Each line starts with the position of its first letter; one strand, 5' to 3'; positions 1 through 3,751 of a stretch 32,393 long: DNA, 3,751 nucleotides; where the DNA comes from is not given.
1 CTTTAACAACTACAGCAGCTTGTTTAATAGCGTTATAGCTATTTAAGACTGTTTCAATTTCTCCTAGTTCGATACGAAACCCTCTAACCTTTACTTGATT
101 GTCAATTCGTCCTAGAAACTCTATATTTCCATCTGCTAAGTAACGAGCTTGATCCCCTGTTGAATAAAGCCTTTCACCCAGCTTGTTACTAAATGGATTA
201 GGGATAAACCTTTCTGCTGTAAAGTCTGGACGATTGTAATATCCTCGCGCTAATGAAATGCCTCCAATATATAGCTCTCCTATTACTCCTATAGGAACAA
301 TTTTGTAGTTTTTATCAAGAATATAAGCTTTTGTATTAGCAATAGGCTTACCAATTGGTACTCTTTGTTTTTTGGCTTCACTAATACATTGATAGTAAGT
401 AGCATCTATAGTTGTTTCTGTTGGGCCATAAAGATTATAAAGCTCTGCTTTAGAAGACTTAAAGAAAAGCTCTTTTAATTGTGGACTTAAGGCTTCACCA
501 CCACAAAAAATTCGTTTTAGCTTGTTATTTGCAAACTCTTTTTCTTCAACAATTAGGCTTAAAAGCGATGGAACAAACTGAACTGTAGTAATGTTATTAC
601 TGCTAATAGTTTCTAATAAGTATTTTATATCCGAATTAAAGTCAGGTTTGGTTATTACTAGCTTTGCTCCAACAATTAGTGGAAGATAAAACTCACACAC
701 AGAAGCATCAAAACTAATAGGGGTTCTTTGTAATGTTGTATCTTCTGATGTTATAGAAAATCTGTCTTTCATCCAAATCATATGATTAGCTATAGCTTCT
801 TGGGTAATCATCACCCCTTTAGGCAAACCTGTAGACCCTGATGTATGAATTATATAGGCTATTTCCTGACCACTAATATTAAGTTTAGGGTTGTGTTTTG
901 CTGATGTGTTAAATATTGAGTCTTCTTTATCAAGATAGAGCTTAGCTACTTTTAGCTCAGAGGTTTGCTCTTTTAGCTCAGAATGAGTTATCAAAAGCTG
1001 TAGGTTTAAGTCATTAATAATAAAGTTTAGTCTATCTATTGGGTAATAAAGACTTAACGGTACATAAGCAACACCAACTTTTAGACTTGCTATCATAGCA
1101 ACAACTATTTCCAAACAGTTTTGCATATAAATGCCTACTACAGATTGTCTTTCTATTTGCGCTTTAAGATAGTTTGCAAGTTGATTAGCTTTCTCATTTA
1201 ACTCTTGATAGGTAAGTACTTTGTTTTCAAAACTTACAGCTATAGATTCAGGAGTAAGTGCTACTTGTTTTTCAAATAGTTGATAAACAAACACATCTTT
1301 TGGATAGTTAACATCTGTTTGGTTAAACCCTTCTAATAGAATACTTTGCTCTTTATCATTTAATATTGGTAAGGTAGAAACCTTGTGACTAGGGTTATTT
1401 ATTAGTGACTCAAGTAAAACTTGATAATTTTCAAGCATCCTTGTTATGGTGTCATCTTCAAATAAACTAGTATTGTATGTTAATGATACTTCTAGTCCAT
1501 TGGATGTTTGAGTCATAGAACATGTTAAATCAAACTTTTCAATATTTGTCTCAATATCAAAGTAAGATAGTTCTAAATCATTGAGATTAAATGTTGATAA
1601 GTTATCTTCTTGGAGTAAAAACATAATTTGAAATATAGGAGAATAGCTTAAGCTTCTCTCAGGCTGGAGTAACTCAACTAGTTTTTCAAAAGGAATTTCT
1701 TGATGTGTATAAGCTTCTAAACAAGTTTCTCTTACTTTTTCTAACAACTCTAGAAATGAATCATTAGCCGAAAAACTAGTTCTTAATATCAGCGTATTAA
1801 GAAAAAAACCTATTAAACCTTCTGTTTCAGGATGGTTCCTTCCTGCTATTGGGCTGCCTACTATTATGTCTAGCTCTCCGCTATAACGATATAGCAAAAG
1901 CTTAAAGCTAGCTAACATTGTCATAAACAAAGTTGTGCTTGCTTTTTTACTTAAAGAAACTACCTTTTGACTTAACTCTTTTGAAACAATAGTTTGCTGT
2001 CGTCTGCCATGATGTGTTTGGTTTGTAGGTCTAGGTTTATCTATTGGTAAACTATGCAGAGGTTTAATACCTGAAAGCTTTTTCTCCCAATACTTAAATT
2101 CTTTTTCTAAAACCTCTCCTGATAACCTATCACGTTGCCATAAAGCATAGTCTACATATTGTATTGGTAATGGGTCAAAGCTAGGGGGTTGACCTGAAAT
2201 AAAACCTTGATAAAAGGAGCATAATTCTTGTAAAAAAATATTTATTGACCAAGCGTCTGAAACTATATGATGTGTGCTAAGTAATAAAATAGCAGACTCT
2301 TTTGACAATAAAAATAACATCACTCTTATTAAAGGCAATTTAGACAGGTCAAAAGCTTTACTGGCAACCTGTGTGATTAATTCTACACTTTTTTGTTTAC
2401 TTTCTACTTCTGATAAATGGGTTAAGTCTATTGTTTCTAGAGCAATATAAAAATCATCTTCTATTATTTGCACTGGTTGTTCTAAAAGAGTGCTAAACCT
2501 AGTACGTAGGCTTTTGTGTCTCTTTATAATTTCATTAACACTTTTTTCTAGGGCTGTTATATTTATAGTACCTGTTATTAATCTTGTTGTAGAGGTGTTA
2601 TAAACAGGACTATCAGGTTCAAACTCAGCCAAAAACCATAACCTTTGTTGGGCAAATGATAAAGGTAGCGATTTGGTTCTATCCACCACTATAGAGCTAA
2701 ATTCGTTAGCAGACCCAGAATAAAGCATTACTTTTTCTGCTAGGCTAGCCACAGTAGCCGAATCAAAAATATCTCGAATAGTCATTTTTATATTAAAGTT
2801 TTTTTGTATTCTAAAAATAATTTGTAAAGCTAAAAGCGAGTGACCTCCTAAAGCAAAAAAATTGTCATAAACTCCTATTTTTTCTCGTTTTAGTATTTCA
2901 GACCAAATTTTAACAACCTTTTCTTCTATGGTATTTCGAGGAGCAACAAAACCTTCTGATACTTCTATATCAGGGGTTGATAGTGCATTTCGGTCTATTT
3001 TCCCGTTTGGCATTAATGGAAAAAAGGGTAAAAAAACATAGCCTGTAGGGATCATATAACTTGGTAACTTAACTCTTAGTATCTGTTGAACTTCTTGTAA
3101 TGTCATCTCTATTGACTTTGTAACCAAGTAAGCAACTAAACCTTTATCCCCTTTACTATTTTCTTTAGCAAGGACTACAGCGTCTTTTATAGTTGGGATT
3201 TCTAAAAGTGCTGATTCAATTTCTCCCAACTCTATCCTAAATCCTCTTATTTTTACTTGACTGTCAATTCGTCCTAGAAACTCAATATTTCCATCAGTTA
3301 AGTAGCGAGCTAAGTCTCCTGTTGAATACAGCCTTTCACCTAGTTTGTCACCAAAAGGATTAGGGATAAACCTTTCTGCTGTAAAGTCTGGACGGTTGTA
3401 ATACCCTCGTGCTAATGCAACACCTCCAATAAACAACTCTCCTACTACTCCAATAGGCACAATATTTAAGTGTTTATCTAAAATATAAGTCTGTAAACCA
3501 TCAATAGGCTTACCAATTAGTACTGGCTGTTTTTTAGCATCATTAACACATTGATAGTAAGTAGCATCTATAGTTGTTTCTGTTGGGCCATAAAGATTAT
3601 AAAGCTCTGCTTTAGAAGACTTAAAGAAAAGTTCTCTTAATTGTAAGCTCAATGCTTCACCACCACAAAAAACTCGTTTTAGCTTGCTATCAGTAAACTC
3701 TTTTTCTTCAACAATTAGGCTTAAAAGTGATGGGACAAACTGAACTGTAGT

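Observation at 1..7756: A whole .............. gene is missing from the ORF track: open-ended minus-strand NRPS fills the first 7.6 kb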

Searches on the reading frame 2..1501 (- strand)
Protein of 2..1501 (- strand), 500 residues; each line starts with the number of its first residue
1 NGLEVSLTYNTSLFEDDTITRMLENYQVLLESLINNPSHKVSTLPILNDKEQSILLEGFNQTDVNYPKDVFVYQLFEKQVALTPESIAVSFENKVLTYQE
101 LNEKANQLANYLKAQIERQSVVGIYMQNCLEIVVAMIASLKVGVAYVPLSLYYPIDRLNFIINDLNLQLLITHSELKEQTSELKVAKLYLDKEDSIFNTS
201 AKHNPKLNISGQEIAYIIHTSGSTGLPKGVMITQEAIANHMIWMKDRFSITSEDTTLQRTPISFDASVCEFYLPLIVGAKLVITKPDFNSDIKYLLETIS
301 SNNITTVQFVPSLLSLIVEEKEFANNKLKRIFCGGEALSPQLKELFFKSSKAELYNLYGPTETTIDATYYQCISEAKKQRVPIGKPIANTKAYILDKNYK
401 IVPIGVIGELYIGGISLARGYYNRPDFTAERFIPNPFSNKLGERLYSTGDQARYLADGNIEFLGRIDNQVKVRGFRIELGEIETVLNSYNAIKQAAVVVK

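Call 10: find_related_loci(query=window:2-1501:-, collection=genome_contigs, flank=10000)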
Query window:2-1501:- (500 aa) in genome_contigs; peptide patterns used: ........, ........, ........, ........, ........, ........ (x = any residue, [..] = any of these).
75 stretches matched a pattern; 1 encode a relative of the query (tblastn E <= 1e-3); 1 distinct loci.
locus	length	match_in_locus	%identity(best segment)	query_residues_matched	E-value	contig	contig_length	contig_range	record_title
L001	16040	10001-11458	30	1-497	2e-59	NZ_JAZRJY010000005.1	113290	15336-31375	MAG: Methanobrevibacter sp. isolate T1900045455_YK20190146.MAGScoT_cleanbin_000001 SGB_7186_k141_847241, whole genome sh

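Call 11: find_related_loci(query=window:2-1501:-, collection=metagenome_contigs, flank=10000)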
Query window:2-1501:- (500 aa) in metagenome_contigs; peptide patterns used: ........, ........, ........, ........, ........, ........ (x = any residue, [..] = any of these).
115 stretches matched a pattern; 1 encode a relative of the query (tblastn E <= 1e-3); 1 distinct loci.
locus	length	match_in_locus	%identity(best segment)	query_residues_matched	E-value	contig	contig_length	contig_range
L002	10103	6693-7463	25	215-474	6e-14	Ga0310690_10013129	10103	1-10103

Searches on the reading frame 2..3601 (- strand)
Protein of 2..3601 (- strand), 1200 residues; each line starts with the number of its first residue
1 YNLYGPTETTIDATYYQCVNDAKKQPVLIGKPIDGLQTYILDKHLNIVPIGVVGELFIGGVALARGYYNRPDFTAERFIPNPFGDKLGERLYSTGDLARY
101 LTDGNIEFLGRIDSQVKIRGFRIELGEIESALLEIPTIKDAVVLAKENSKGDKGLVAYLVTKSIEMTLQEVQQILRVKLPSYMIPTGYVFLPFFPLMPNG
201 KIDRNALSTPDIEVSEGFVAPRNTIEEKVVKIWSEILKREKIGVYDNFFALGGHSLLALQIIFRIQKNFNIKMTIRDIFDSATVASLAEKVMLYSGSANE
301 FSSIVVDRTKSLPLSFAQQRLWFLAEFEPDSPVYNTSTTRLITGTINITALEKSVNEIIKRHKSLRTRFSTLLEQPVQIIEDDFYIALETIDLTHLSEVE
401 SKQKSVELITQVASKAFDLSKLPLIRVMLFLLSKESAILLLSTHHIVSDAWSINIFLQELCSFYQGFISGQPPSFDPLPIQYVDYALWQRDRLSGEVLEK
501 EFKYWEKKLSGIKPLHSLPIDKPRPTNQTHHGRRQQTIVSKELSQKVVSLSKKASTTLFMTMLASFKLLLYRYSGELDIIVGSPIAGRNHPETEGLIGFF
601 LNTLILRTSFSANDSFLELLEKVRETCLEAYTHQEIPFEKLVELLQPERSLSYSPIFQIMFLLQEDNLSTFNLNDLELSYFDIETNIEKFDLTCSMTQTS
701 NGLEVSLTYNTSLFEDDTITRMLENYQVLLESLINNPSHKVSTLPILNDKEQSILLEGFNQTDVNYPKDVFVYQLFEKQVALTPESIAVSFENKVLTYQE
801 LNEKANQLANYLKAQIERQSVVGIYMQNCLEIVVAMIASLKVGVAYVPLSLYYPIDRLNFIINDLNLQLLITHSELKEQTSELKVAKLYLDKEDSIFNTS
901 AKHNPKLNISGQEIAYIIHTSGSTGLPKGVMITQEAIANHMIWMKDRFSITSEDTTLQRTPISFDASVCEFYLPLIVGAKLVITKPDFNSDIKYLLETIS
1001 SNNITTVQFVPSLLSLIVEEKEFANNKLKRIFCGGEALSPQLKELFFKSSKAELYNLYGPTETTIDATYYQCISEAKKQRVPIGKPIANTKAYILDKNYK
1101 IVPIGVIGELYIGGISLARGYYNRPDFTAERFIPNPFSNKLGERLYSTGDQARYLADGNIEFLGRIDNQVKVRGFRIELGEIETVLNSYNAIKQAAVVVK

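Call 9: find_homologous_proteins(query=window:2-3001:-, max_evalue=1e-30)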
Query window:2-3001:- (1000 aa): 7906 proteins with E <= 1e-30 among 8000 candidates; the best 120 are listed.
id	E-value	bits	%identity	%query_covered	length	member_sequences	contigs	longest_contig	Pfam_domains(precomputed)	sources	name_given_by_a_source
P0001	0.0e+0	1512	46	89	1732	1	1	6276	PF00668.26,PF00550.32,PF00501.35,PF13193.13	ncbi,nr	ncbi:MAG: amino acid adenylation domain-containing protein, partial [Symploca sp. SIO2G7]|nr:amino a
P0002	0.0e+0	1422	46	89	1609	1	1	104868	PF00668.26,PF00550.32,PF00501.35,PF13193.13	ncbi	ncbi:amino acid adenylation domain-containing protein, partial [Myxosarcina sp. GI1(2024)]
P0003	0.0e+0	1417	49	89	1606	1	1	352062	PF00668.26,PF00550.32,PF18563.7,PF00501.35,PF13193.13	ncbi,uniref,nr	ncbi:non-ribosomal peptide synthetase [Anabaena lutea]|uniref:Amino acid adenylation domain-containi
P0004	0.0e+0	1413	45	100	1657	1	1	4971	PF00668.26,PF00550.32,PF00501.35,PF13193.13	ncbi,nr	ncbi:MAG TPA: amino acid adenylation domain-containing protein, partial [Ktedonobacteraceae bacteriu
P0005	0.0e+0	1413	44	89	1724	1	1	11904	PF00668.26,PF00550.32,PF00501.35,PF13193.13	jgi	jgi:amino acid adenylation domain-containing protein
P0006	0.0e+0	1410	41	90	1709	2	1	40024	PF00668.26,PF00550.32,PF00501.35,PF13193.13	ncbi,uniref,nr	ncbi:non-ribosomal peptide synthetase [Nostoc sp. 'Peltigera malacea cyanobiont' DB3992]|uniref:non-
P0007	0.0e+0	1410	44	100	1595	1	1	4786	PF00668.26,PF00550.32,PF00501.35,PF13193.13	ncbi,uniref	ncbi:non-ribosomal peptide synthetase, partial [Vitiosangium sp. GDMCC 1.1324]|uniref:non-ribosomal 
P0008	0.0e+0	1403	42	89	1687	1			PF00668.26,PF00550.32,PF00501.35,PF13193.13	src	-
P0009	0.0e+0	1394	43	89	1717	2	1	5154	PF00668.26,PF00550.32,PF00501.35,PF13193.13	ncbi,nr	ncbi:MAG: amino acid adenylation domain-containing protein, partial [Acidobacteria bacterium]|nr:ami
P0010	0.0e+0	1388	47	88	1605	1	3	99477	PF00668.26,PF00550.32,PF18563.7,PF00501.35,PF13193.13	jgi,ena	jgi:amino acid adenylation domain-containing protein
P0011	0.0e+0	1383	42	98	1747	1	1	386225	PF00668.26,PF00550.32,PF00501.35,PF13193.13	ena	-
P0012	0.0e+0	1380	44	89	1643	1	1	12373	PF00668.26,PF00550.32,PF00501.35,PF13193.13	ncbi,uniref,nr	ncbi:non-ribosomal peptide synthetase, partial [Nostoc sp. WHI]|uniref:non-ribosomal peptide synthet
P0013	0.0e+0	1379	46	93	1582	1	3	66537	PF00668.26,PF00550.32,PF00501.35,PF13193.13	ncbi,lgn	ncbi:MAG: hypothetical protein Fur006_31950 [Coleofasciculaceae cyanobacterium]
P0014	0.0e+0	1375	46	94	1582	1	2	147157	PF00668.26,PF00550.32,PF00501.35,PF13193.13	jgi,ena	jgi:amino acid adenylation domain-containing protein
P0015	0.0e+0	1372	46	93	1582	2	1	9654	PF00668.26,PF00550.32,PF00501.35,PF13193.13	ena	-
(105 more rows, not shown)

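Call 31: search_protein_representatives(protein=window:2-3601:-)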
Query: 1200 residues. Proteins with E-value up to 0.001 (for the whole library): 309378; up to 1e-10: 219817; up to 1e-30: 135092. The best 150 are listed.
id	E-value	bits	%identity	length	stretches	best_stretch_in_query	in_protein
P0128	0.0e+00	5446.5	38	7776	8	27-1197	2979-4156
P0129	0.0e+00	5172.0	40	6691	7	39-1195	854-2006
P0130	0.0e+00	5169.7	40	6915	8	48-1199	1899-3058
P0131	0.0e+00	5118.9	38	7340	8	27-1187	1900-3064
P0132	0.0e+00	5039.3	40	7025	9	29-1198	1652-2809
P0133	0.0e+00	4966.6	41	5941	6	1-1186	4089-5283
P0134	0.0e+00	4919.7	38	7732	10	2-1188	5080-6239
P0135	0.0e+00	4906.0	39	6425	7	90-1186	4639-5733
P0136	0.0e+00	4810.0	37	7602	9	29-1196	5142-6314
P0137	0.0e+00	4712.2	40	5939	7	48-1200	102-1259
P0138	0.0e+00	4711.0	40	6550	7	1-1199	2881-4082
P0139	0.0e+00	4698.2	37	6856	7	2-1199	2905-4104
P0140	0.0e+00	4677.7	38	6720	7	1-1188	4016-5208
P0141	0.0e+00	4658.4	40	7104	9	27-1185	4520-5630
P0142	0.0e+00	4628.9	38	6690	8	2-1138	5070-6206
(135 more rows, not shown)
